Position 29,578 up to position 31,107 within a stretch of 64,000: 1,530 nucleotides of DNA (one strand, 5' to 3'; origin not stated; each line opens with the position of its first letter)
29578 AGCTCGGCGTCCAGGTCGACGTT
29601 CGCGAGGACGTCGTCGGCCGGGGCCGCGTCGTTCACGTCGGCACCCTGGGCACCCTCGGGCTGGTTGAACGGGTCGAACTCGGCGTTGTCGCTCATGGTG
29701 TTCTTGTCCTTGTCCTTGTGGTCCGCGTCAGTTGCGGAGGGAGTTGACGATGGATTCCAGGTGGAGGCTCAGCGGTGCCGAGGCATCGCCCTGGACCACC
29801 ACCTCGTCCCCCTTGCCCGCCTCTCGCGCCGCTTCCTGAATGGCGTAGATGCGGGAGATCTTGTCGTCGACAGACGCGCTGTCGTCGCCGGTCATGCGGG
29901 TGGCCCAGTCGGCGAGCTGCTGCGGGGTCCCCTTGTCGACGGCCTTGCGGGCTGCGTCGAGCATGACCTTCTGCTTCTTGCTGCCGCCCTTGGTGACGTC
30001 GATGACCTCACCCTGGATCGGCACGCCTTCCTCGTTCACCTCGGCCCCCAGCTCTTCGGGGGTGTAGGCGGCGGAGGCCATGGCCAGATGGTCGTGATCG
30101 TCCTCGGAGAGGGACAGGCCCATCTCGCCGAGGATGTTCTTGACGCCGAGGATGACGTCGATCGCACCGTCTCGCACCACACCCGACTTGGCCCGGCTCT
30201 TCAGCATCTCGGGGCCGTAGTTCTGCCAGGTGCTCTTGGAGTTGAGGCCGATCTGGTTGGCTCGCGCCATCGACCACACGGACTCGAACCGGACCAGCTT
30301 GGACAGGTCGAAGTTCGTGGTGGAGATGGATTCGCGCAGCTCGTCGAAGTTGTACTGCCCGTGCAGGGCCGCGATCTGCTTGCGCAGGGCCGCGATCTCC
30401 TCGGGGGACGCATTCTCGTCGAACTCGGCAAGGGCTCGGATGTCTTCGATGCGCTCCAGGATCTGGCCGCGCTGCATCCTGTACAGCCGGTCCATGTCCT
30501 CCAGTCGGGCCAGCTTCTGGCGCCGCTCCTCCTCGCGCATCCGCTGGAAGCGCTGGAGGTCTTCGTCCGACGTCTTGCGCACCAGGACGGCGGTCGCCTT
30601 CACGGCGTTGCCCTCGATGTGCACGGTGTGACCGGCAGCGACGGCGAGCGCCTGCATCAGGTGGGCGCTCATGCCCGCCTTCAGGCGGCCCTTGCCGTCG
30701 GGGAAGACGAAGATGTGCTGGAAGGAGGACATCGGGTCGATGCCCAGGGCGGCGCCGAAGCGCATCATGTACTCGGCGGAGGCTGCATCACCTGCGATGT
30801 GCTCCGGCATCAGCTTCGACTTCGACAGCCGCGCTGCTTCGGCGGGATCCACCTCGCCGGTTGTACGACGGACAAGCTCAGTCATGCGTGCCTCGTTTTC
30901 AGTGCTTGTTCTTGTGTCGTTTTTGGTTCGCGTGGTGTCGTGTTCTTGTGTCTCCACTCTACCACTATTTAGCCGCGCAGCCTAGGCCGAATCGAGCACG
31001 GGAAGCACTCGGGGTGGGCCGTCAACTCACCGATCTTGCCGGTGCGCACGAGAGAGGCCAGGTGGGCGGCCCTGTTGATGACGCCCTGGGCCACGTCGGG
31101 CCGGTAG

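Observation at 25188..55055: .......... palindrome family in front of six leftward transcription units: candidate regulon of the GntR/HutC-type regulator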

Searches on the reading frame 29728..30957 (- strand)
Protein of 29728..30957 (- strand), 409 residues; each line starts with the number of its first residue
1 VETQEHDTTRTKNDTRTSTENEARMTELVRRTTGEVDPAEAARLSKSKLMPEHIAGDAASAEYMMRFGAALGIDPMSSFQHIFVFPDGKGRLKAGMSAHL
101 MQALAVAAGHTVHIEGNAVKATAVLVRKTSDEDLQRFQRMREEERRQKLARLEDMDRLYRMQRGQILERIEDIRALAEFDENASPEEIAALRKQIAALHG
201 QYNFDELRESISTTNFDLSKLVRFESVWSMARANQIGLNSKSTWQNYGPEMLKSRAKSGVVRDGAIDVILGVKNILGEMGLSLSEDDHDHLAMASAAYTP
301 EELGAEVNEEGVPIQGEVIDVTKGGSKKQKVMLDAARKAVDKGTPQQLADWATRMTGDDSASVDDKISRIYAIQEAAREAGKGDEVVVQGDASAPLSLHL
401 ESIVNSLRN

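Call 7: search_protein_families(library=pfam, proteins=[window:29728-30957:-], max_evalue=0.01)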
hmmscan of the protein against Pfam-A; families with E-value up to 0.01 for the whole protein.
window:29728-30957:- (409 aa): 1 family
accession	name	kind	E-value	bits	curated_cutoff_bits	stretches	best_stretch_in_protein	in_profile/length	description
PF11304.13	DUF3106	-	0.008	17.1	24.3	1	133-181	33-81/104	Protein of unknown function (DUF3106)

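Call 67: search_protein_families(library=phrogs, proteins=[window:29728-30957:-], max_evalue=0.001)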
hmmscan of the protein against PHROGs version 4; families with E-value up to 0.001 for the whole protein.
window:29728-30957:- (409 aa): 2 families
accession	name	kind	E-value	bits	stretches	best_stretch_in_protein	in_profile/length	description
phrog_4171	-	DNA, RNA and nucleotide metabolism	9.3e-08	33.1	1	41-366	47-287/392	RecT-like ssDNA annealing protein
phrog_561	-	DNA, RNA and nucleotide metabolism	0.0003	21.2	0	44-272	312-462/633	RecT-like ssDNA annealing protein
